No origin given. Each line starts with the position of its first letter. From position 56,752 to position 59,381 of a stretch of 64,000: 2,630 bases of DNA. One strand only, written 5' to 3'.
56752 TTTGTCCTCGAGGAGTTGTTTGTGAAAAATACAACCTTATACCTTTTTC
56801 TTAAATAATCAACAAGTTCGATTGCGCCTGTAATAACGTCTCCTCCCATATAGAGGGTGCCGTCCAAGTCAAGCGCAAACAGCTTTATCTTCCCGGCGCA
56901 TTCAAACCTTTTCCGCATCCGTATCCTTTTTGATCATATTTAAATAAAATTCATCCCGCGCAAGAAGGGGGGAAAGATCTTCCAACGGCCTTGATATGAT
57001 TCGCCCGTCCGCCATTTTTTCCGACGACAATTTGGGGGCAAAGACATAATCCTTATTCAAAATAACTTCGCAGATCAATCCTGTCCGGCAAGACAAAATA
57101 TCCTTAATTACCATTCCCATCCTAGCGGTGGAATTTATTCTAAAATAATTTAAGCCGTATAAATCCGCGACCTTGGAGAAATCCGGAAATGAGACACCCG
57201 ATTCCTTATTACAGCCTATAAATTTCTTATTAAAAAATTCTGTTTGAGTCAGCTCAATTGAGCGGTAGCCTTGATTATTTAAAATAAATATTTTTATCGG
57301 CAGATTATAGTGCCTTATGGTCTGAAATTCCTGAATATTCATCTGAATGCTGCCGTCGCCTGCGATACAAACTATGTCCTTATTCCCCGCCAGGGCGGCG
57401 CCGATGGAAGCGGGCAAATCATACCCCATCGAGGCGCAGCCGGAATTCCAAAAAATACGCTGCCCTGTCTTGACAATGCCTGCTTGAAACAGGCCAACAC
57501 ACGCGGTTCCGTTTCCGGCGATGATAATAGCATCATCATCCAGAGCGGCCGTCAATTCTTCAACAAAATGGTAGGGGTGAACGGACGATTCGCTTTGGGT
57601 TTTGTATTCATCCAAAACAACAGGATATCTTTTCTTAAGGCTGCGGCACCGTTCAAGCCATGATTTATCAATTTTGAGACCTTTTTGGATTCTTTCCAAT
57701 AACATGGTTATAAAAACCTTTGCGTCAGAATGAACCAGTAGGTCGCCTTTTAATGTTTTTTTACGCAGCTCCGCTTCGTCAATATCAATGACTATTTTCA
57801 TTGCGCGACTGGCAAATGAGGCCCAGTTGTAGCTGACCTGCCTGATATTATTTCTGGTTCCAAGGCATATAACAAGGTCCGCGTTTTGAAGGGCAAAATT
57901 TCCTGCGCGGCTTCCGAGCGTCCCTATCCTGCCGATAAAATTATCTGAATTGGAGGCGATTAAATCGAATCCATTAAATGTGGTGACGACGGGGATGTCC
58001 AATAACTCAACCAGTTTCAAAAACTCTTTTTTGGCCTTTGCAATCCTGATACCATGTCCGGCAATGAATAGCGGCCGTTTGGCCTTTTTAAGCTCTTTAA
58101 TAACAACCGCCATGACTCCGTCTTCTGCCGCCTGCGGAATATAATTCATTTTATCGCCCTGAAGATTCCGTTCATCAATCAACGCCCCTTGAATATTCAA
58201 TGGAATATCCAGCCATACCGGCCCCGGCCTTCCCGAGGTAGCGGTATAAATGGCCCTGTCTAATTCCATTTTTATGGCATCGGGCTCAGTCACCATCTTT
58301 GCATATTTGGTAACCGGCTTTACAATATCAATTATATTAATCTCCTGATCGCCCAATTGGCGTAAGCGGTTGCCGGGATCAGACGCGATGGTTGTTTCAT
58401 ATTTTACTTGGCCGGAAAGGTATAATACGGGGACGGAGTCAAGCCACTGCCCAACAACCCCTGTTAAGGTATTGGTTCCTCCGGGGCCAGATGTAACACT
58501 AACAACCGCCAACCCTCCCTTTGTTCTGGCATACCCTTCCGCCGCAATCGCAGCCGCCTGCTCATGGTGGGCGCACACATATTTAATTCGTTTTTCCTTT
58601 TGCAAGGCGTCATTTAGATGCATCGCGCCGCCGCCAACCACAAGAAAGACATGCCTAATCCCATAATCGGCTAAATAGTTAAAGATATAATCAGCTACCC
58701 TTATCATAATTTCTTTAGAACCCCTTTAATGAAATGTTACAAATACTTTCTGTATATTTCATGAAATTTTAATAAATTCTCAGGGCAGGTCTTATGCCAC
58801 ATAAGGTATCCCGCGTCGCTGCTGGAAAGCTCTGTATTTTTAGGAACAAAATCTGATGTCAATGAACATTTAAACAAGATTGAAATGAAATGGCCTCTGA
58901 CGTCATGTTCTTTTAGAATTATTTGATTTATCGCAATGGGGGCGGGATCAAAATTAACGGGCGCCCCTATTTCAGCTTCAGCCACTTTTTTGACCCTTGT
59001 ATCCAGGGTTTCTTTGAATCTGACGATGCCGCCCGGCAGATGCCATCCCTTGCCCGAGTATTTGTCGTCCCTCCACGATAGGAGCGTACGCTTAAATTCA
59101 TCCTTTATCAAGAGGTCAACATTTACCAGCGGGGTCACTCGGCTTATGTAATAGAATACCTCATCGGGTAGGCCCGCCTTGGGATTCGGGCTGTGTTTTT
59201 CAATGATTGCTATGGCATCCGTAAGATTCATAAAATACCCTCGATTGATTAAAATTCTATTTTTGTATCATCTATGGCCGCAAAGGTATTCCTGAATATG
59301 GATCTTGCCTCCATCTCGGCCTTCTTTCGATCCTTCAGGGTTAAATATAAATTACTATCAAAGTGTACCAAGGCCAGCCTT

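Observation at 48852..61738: CDP-3,6-dideoxyhexose pathway core (ddhA, ddhB, E1) with accessory branching and methylation enzymes; E3 reductase not in window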

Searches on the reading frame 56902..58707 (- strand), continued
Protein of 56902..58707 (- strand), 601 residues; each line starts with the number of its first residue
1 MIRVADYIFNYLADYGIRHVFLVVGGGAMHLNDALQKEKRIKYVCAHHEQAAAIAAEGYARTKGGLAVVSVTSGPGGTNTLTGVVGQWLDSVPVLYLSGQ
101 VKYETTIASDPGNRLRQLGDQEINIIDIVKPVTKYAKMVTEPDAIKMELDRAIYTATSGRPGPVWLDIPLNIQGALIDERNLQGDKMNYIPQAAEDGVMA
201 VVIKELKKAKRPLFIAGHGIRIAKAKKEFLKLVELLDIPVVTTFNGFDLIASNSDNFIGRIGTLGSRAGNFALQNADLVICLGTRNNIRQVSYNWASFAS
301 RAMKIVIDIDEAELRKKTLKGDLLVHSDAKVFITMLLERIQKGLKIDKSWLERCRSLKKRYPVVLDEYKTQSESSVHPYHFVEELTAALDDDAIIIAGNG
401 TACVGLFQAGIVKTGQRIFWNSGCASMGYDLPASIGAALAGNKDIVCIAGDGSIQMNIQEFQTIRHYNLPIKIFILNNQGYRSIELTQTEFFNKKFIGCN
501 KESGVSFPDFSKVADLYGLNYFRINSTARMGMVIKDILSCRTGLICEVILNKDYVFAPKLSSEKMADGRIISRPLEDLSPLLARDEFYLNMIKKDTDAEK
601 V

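Call 71: search_solved_structures(query=window:56902-58707:-, max_evalue=1e-70, show_alignments=2)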
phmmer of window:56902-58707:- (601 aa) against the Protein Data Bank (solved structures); distinct sequences matched with E-value up to 1e-70: 2.
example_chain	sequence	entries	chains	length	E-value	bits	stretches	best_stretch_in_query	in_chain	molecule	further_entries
8rph_A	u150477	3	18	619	2e-121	409.9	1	2-591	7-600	Thiamine pyrophosphate-binding protein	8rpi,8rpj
5ahk_A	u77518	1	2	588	4e-76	260.2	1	3-561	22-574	ACETOLACTATE SYNTHASE II, LARGE SUBUNIT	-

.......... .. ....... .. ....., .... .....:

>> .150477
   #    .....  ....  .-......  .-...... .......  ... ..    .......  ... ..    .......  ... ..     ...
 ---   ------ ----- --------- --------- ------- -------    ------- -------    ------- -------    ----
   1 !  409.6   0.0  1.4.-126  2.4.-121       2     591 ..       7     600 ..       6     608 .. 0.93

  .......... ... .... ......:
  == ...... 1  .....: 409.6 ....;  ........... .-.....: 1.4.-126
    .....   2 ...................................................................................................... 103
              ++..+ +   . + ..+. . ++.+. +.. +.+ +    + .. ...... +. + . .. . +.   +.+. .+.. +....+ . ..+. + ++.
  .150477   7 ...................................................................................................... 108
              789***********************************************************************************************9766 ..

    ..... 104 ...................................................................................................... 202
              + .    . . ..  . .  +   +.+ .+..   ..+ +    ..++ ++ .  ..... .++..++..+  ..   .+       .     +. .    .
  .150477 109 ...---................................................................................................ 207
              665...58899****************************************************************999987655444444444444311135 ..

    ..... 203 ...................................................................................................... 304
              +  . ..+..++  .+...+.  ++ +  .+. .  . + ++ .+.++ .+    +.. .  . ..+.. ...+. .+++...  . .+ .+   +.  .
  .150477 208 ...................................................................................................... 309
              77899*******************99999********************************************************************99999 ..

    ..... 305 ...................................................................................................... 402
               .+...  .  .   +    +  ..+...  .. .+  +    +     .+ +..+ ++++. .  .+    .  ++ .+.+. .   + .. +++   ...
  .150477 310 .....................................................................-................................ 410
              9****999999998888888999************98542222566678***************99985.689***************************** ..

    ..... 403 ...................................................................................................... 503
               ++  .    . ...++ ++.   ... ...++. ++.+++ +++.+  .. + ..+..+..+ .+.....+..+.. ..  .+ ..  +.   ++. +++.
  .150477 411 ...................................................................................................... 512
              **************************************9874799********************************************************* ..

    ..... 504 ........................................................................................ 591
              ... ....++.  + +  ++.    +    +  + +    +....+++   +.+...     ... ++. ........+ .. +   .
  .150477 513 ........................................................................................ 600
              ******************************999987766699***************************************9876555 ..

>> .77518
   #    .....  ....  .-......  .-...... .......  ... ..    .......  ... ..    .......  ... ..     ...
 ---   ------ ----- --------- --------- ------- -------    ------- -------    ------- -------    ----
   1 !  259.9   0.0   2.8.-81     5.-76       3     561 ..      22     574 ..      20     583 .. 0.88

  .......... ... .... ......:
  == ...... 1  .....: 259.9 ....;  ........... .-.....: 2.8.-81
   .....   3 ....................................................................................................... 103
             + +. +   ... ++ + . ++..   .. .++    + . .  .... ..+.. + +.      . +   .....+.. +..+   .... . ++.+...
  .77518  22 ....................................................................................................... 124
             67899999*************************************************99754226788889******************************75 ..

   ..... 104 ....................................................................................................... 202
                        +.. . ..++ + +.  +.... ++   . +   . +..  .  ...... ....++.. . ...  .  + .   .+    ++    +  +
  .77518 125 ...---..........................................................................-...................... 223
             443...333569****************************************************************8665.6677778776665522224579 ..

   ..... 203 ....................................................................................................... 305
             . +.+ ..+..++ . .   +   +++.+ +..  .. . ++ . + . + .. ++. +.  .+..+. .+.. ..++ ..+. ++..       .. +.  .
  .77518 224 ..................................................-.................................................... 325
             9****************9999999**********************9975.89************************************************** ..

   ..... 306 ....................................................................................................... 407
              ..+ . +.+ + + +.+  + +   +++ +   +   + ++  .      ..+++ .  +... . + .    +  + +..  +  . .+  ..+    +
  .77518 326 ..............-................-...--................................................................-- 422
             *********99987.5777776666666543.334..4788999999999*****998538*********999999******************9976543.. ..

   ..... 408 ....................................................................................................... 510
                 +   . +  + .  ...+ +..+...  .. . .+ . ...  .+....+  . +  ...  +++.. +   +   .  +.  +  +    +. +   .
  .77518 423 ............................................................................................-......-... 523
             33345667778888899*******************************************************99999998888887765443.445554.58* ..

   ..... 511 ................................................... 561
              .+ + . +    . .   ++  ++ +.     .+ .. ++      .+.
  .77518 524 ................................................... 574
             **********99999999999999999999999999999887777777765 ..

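Call 76: find_encoding_contigs(protein=P0121, flank=10000, max_places=3)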
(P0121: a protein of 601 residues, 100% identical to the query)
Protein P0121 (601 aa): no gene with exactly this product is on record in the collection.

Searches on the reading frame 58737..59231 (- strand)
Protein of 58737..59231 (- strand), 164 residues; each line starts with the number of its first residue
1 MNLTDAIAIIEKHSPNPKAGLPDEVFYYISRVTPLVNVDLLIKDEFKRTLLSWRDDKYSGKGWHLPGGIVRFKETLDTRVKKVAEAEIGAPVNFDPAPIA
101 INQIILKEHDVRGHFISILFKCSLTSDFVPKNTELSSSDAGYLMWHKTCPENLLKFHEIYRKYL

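Call 4: search_protein_families(library=pfam, proteins=[window:58737-59231:-])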
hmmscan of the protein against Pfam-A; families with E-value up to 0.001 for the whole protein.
window:58737-59231:- (164 aa): 1 family
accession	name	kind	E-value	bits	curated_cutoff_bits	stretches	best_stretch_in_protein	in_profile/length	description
PF00293.34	NUDIX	-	0.00013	22.4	21.1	1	36-134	4-106/134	NUDIX domain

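Call 6: search_protein_families(library=ncbifam, proteins=[window:58737-59231:-], max_evalue=0.00001)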
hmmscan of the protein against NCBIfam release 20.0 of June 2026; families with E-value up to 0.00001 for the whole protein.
window:58737-59231:- (164 aa): 1 family
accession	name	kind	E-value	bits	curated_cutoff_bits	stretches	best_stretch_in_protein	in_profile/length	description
NF011963.0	PRK15434.1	subfamily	5.5e-09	35.9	146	1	23-95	5-77/159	GDP-mannose mannosyl hydrolase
